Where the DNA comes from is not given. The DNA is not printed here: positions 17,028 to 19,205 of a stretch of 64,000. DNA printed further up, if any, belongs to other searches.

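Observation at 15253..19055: Translationally coupled FdtA-FdtC-ArnC/GtrB-like GT2-GT-C operon: candidate periplasmic glycosylation module using a lipid-linked 3-acetamido-dideoxyhexose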

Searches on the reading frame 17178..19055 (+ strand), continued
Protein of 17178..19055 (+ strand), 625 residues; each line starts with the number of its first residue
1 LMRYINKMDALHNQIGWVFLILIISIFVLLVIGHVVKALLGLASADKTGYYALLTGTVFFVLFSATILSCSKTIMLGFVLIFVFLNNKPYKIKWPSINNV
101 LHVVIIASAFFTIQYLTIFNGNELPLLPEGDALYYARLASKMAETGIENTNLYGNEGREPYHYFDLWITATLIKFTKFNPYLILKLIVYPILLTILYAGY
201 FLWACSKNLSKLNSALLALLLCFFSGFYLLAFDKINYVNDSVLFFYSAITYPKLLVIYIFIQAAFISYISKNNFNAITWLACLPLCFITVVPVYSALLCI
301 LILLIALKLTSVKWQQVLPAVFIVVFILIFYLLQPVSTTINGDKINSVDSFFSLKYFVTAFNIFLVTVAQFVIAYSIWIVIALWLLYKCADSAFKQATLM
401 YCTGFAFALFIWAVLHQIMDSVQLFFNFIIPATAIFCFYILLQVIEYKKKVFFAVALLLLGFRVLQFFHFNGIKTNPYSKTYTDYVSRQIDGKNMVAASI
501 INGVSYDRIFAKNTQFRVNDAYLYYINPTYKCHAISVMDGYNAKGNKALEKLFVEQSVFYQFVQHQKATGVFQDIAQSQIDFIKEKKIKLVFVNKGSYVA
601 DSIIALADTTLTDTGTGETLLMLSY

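Call 37: find_related_loci(query=A3, collection=genome_contigs, flank=10000)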
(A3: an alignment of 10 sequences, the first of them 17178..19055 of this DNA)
Query A3 (625 aa) in genome_contigs; peptide patterns used: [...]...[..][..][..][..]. (x = any residue, [..] = any of these).
32 stretches matched a pattern; 31 encode a relative of the query (tblastn E <= 1e-3); 31 distinct loci.
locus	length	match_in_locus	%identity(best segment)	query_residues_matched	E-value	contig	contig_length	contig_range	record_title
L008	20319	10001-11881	29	27-625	9e-69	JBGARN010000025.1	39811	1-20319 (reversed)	MAG: Bacteroidia bacterium isolate MAG_MBR_H10.98 MBRH10-98_opera_contig_3797, whole genome shotgun sequence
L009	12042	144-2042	28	19-625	5e-60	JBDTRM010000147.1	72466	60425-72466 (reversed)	MAG: Bacteroidia bacterium isolate cluster3_bin.247 NODE_737_length_72466_cov_8.608513, whole genome shotgun sequence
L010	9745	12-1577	25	110-618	5e-38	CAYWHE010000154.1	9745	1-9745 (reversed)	MAG TPA_asm: uncultured Flavobacteriaceae bacterium isolate SRP173033_co1_221 genome assembly, contig: NODE_16565_length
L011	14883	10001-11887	25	19-623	3e-30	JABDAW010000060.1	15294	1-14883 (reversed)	MAG: Bacteroidetes bacterium isolate BWOrgHeat_Nextera81_MAG6 3300020670.a:Ga0206965_10283, whole genome shotgun sequenc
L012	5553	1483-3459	23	4-624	9e-26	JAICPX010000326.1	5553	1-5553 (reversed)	MAG: Chitinophagaceae bacterium isolate TY_HY_2_bin.2 k141_1602566_length_5553_cov_7.0000, whole genome shotgun sequence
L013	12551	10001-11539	25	130-621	1e-22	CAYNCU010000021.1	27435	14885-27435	MAG TPA_asm: uncultured Roseivirgaceae bacterium isolate SRP214966_co3_398 genome assembly, contig: NODE_2003_length_274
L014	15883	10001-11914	26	19-618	8e-22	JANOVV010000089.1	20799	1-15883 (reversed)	MAG: Bacteroidota bacterium isolate VAR_35_metabat_555 VAR_35_k141_2544480, whole genome shotgun sequence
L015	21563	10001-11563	23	127-624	3e-19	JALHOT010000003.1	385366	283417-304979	MAG: Cyclobacteriaceae bacterium isolate bin.177 c_000000000116, whole genome shotgun sequence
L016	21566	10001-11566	25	131-623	4e-19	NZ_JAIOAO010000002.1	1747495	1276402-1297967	Parachryseolinea silvisoli strain QH1ED-6-2 NODE_2_length_1747495_cov_22.735798, whole genome shotgun sequence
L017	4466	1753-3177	26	130-588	1e-18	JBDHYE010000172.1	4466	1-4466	MAG: Chitinophagaceae bacterium isolate AS-MESO-3CA.108 NODE_76955_length_4466_cov_2.212121, whole genome shotgun sequen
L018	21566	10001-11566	24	131-623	1e-16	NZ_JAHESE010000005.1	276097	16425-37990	Dawidia cretensis strain PWU5 NODE_5_length_276097_cov_11.132766, whole genome shotgun sequence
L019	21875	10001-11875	25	17-624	1e-16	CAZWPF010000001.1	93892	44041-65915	MAG TPA_asm: uncultured Chitinophagaceae bacterium isolate SRP268622_co1_380 genome assembly, contig: NODE_324_length_93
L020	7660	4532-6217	23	89-622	3e-16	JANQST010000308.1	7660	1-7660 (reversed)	MAG: Cyclobacteriaceae bacterium isolate IP30a_bin.7 k99_796770, whole genome shotgun sequence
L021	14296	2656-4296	23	108-622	7e-16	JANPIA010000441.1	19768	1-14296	MAG: Segetibacter sp. isolate VAR_62_metabat.48 VAR_62_k141_1174519, whole genome shotgun sequence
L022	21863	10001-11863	23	17-617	2e-15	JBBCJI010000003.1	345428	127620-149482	MAG: Flavipsychrobacter sp. isolate MAG_CPA_25 P10A_000000085719, whole genome shotgun sequence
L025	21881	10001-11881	20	6-613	3e-12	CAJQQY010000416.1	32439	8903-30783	MAG: uncultured Saprospiraceae bacterium isolate 3_20180529_Bin_METABAT_102_1 genome assembly, contig: c_000004221099, w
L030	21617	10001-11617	22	102-618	2e-10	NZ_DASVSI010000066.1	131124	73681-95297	MAG: Hymenobacter sp. isolate SMAG_U3258 k141_106300, whole genome shotgun sequence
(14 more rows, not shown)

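Call 40: predict_structure(alignment_id=A2)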
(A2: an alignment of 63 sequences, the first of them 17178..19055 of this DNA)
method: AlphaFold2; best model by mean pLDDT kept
length: 625 residues; sequences in the alignment: 63
mean_pLDDT: 91.6   pTM: 0.94
mean pLDDT of the five models: 91.6, 90.3, 90.0, 89.9, 89.4
residues with pLDDT >= 90: 467; 70-90: 130; 50-70: 25; < 50: 3
segments of 3 or more residues with pLDDT < 50: none
pLDDT, mean of each block of 10 residues (from residue 1): 64 94 98 92 73 96 98 97 78 82 97 95 89 95 96 88 98 97 98 98 95 97 93 91 93 97 94 93 94 86 83 86 95 85 72 94 96 96 93 93 94 90 94 98 96 96 95 93 91 85 88 83 89 90 75 91 97 97 96 95 96 97 92
secondary structure, 60 per line:
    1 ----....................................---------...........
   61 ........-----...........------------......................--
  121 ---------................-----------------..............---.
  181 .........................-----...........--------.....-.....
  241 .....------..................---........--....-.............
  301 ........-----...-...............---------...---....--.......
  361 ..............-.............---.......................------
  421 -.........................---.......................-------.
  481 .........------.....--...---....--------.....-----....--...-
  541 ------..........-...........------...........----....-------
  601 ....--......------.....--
elements in order: H5-40 H50-68 H74-84 H97-118 H130-145 H163-176 H180-205 H211-221 H230-234 H236-245 H252-269 H273-280 H283-286 H288-308 H318-332 H348-351 H354-374 H376-388 H392-414 H422-446 H450-472 H480-489 E496-500 H509-512 H521-525 E531-534 H547-556 H558-568 H575-585 E590-593 H601-604 E607-612 E619-623

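Call 46: fold_search(model_id=the predicted structure, library=pdb)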
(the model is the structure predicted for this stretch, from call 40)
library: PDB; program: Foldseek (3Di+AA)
matches with E <= 10: 199; with E <= 0.001: 3
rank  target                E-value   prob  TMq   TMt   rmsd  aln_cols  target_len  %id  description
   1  8if8_C                4.5e-06  1.00  0.46  0.47  14.8       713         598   11  Arabinosyltransferase AftA (released 2023-05-31)
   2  7zlh_A                3.2e-04  1.00  0.37  0.36  10.8       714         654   10  Cryo-EM structure of C-mannosyltransferase CeDPY19, in apo state, bound to CMT2-Fab and anti-Fab nanobody (released 2023-01-11)
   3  7zli_A                7.9e-04  1.00  0.36  0.35  12.2       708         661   12  Cryo-EM structure of C-mannosyltransferase CeDPY19, in complex with Dol25-P-Man and bound to CMT2-Fab and anti-Fab nan (released 2023-01-11)
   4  9s6t_A                1.0e-03  1.00  0.43  0.53   8.7       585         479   13  Ternary cryo-EM structure of chicken ALG12 with Dol25-PP-GlcNAc2Man7, Dol25-P-Man, and Fab (released 2026-03-18)
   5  7zlg_A                1.1e-03  1.00  0.37  0.35  12.0       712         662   12  Cryo-EM structure of C-mannosyltransferase CeDPY19, in complex with acceptor peptide and bound to CMT2-Fab and anti-Fa (released 2023-01-11)
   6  9s6s_A                1.0e-02  0.99  0.35  0.39  11.5       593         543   11  Ternary cryo-EM structure of human ALG9 with Dol25-PP-GlcNAc2Man6, Dol25-P-Man and Fab (released 2026-03-18)
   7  6s7t_A                2.2e-02  0.99  0.37  0.34  12.5       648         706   11  Cryo-EM structure of human oligosaccharyltransferase complex OST-B (released 2019-12-18)
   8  6bmi_A                1.1e-01  0.12  0.11  0.14  24.2       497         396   10  Crystal Structure of GltPh R397C in complex with L-Serine (released 2018-01-17)
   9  9s6r_A                1.7e-01  0.82  0.26  0.37  12.7       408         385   13  Ternary cryo-EM structure of yeast ALG3 with Dol25-PP-GlcNAc2Man5, Dol25-P-Man, and Fab (released 2026-03-18)
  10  8b70_A                1.7e-01  0.06  0.09  0.09  26.1       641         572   12  KimA from B. subtilis with nucleotide second-messenger c-di-AMP bound (released 2023-01-18)
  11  6zl4_A                3.6e-01  0.08  0.10  0.14  25.2       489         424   11  the structure of glutamate transporter homologue GltTk in complex with the photo switchable compound (cis) (released 2021-01-27)
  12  7crz                  8.1e-01  0.04  0.09  0.11  22.2       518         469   11  Crystal structure of human glucose transporter GLUT3 bound with C3361 (released 2021-01-13)
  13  6bat_A                8.5e-01  0.05  0.10  0.14  23.4       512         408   12  Crystal Structure of Wild-Type GltPh in complex with L-aspartate (released 2018-01-17)
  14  9g71_A                9.2e-01  0.03  0.07  0.10  35.1       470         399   10  Cryo-EM structure of TTYH2 in complex with lipids in GDN (released 2025-05-21)
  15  6snh_X                9.6e-01  0.28  0.28  0.34  17.5       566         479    9  Cryo-EM structure of yeast ALG6 in complex with 6AG9 Fab and Dol25-P-Glc (released 2020-03-11)
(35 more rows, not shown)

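Call 51: search_protein_families(library=pfam, proteins=[L025:8038-8901:+, L022:8053-8838:+, L016:8784-9602:+, L030:6468-7532:+, L025:8898-10031:+, L008:8830-9942:+, L006:12470-14251:+, L006:5583-7070:+, L003:10209-11132:+, L003:14559-16061:+], max_evalue=0.001)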
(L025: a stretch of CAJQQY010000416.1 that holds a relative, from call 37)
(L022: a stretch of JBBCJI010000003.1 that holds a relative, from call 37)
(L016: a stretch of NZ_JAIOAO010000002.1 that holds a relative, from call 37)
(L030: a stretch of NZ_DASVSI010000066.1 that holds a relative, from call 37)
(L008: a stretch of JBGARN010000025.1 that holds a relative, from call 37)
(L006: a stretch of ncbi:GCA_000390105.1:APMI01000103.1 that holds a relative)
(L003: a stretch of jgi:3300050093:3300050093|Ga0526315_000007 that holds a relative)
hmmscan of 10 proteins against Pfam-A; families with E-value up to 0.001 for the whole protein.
L025:8038-8901:+ (287 aa): 2 families
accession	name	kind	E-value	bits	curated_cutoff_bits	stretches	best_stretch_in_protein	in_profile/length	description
PF00551.24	Formyl_trans_N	-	1.4e-11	44.9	26.1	1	86-141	102-157/181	Formyl transferase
PF02911.23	Formyl_trans_C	-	5.3e-09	36.6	21.1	1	190-269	6-83/100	Formyl transferase, C-terminal domain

L022:8053-8838:+ (261 aa): 3 families
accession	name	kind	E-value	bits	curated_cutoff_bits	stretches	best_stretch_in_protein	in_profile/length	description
PF00132.30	Hexapep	-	6.9e-10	38.6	27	0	71-104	1-32/36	Bacterial transferase hexapeptide (six repeats)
PF25084.1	LbH_EIF2B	-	0.00012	22.5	54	0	60-106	4-53/105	EIF2B subunit epsilon LbH domain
PF14602.12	Hexapep_2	-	0.00046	20.3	27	0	73-102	3-28/34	Hexapeptide repeat of succinyl-transferase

L016:8784-9602:+ (272 aa): 4 families
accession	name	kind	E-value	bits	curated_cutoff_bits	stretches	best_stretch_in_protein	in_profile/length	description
PF13489.12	Methyltransf_23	-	1.2e-17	64.6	27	1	44-200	3-163/164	Methyltransferase domain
PF08242.18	Methyltransf_12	-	6.6e-09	36.8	30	1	69-157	1-97/98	Methyltransferase domain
PF08241.18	Methyltransf_11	-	3.1e-06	28.2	21.2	1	69-160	1-95/95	Methyltransferase domain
PF13649.12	Methyltransf_25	-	0.00014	22.9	27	1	69-156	2-97/97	Methyltransferase domain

L030:6468-7532:+ (354 aa): 0 families

L025:8898-10031:+ (377 aa): 3 families
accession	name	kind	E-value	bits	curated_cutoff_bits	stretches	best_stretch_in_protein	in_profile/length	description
PF01041.23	DegT_DnrJ_EryC1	-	1.1e-87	295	19.8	1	12-373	2-359/360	DegT/DnrJ/EryC1/StrS aminotransferase family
PF00155.27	Aminotran_1_2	-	3.1e-08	33.6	19.7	1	28-158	39-187/361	Aminotransferase class I and II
PF00266.25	Aminotran_5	-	4.3e-05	23.1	21.5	1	52-162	63-181/371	Aminotransferase class-V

L008:8830-9942:+ (370 aa): 2 families
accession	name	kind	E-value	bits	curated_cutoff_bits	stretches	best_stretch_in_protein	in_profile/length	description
PF01041.23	DegT_DnrJ_EryC1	-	5.9e-105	351.9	19.8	1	21-366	4-359/360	DegT/DnrJ/EryC1/StrS aminotransferase family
PF00155.27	Aminotran_1_2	-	6.6e-06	26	19.7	1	37-170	38-193/361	Aminotransferase class I and II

L006:12470-14251:+ (593 aa): 1 family
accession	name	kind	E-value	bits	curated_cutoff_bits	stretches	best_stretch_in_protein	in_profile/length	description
PF10060.15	DUF2298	-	0.00092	18.7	27.8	1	117-215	86-184/488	Uncharacterized membrane protein (DUF2298)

L006:5583-7070:+ (495 aa): 0 families

L003:10209-11132:+ (307 aa): 0 families

L003:14559-16061:+ (500 aa): 0 families

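Call 52: find_encoding_contigs(protein=P0002, flank=5000, max_places=3)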
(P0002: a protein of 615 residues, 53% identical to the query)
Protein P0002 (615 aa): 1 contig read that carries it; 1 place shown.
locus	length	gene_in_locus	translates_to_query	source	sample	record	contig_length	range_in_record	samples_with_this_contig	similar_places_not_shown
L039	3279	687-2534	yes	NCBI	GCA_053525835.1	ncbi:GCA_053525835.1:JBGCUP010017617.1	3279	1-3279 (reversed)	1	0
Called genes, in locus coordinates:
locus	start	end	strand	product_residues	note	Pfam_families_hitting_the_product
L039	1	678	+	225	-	?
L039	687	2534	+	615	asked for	-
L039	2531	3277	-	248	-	?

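Call 55: find_homologous_proteins(query=L008:8830-9942:+, max_evalue=1e-60)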
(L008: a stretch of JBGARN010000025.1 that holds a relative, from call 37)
Query L008:8830-9942:+ (370 aa): 7999 proteins with E <= 1e-60 among 8000 candidates; the best 120 are listed.
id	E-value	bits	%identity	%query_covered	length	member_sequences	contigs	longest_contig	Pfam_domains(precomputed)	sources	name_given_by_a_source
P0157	3.4e-248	841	100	100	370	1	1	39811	PF00155.28,PF01041.24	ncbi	-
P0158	3.7e-222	755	89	100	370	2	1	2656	PF00155.28,PF01041.24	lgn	-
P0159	5.6e-173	593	72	96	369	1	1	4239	PF01041.24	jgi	jgi:dTDP-4-amino-4,6-dideoxygalactose transaminase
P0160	2.2e-170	585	70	99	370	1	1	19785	PF01041.24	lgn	-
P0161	6.2e-166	570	68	98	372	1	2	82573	PF00155.28,PF01041.24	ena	-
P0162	3.3e-155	535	65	97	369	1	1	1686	PF00155.28,PF01053.27,PF01041.24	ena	-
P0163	8.6e-154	530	66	97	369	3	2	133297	PF01041.24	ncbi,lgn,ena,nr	ncbi:aminotransferase [Bacteroidota bacterium]|nr:aminotransferase [Bacteroidota bacterium]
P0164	1.9e-153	529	67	97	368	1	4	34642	PF00155.28,PF01041.24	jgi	jgi:dTDP-4-amino-4,6-dideoxygalactose transaminase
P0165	5.4e-153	528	66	98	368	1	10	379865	PF00155.28,PF00266.26,PF01041.24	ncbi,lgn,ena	-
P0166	5.6e-153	527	65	98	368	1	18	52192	PF00155.28,PF01041.24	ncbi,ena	-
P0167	9.8e-153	527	63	99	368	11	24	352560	PF01041.24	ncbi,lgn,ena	-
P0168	1.2e-152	526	64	98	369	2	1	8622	PF01041.24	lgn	-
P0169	1.7e-152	526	63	97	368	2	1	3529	PF01041.24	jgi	jgi:dTDP-4-amino-4,6-dideoxygalactose transaminase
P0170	2.3e-152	525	65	97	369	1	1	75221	PF00155.28,PF01041.24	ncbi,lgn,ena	-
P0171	7.6e-152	524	64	98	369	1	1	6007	PF01041.24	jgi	jgi:dTDP-4-amino-4,6-dideoxygalactose transaminase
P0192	2.3e-148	512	65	96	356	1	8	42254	PF00155.28,PF00266.26,PF01041.24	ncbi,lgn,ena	-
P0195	2.5e-148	512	63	98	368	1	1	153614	PF01041.24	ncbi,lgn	-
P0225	3.2e-146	505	62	97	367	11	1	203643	PF00155.28,PF01053.27,PF01041.24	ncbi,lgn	-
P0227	3.3e-146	505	60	98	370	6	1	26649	PF00155.28,PF00266.26,PF01053.27,PF01041.24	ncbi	ncbi:MAG: DegT/DnrJ/EryC1/StrS family aminotransferase [Bacteroidia bacterium]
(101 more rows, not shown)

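Call 56: list_cluster_members(proteins=[P0227, P0163, P0165, P0166, P0167, P0170, P0192, P0195, P0225, P0001])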
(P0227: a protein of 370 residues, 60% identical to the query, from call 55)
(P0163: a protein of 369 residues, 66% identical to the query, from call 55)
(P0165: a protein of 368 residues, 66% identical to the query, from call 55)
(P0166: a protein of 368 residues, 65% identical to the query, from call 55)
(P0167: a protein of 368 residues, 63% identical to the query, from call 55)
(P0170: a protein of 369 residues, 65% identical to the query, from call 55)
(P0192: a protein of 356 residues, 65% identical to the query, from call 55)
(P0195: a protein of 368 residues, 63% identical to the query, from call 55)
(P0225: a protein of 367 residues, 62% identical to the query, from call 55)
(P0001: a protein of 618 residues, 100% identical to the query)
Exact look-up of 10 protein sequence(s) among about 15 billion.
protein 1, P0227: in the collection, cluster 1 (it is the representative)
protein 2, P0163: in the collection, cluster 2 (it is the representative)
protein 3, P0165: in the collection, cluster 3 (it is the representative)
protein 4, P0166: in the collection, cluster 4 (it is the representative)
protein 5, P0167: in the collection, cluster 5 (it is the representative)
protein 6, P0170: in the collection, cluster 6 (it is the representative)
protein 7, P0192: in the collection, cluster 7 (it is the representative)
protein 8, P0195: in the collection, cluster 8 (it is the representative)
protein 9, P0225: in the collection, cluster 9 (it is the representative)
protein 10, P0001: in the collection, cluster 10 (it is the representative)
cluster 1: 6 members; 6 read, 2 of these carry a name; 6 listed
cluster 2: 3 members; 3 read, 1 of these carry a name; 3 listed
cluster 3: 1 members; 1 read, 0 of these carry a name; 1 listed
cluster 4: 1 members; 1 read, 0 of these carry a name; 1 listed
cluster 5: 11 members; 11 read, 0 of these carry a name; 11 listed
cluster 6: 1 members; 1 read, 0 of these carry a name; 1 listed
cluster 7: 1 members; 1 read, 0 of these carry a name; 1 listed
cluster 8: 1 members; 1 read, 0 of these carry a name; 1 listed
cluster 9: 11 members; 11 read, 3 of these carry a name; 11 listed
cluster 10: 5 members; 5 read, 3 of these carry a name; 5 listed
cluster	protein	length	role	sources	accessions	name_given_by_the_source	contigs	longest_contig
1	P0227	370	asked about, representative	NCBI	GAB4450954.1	MAG: DegT/DnrJ/EryC1/StrS family aminotransferase [Bacteroidia bacterium]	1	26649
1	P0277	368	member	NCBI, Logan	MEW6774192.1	MAG: DegT/DnrJ/EryC1/StrS family aminotransferase [Bacteroidota bacterium]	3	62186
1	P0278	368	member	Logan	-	-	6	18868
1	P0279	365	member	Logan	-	-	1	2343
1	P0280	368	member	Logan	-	-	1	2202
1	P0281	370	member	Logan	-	-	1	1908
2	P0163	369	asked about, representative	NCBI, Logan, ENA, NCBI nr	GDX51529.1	aminotransferase [Bacteroidota bacterium]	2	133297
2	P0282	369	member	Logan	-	-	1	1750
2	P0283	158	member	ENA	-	-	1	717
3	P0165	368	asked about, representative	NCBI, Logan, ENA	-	-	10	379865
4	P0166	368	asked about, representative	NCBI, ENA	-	-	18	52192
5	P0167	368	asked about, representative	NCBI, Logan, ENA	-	-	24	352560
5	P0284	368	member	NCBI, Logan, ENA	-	-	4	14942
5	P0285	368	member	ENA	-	-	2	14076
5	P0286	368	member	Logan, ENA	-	-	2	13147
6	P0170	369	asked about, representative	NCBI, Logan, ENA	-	-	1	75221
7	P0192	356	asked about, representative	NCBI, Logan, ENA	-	-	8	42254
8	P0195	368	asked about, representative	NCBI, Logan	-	-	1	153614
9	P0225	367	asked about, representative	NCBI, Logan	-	-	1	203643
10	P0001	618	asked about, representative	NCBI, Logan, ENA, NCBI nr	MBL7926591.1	MAG: hypothetical protein JNK61_06725 [Bacteroidia bacterium] | hypothetical protein [Bacteroidia bacterium]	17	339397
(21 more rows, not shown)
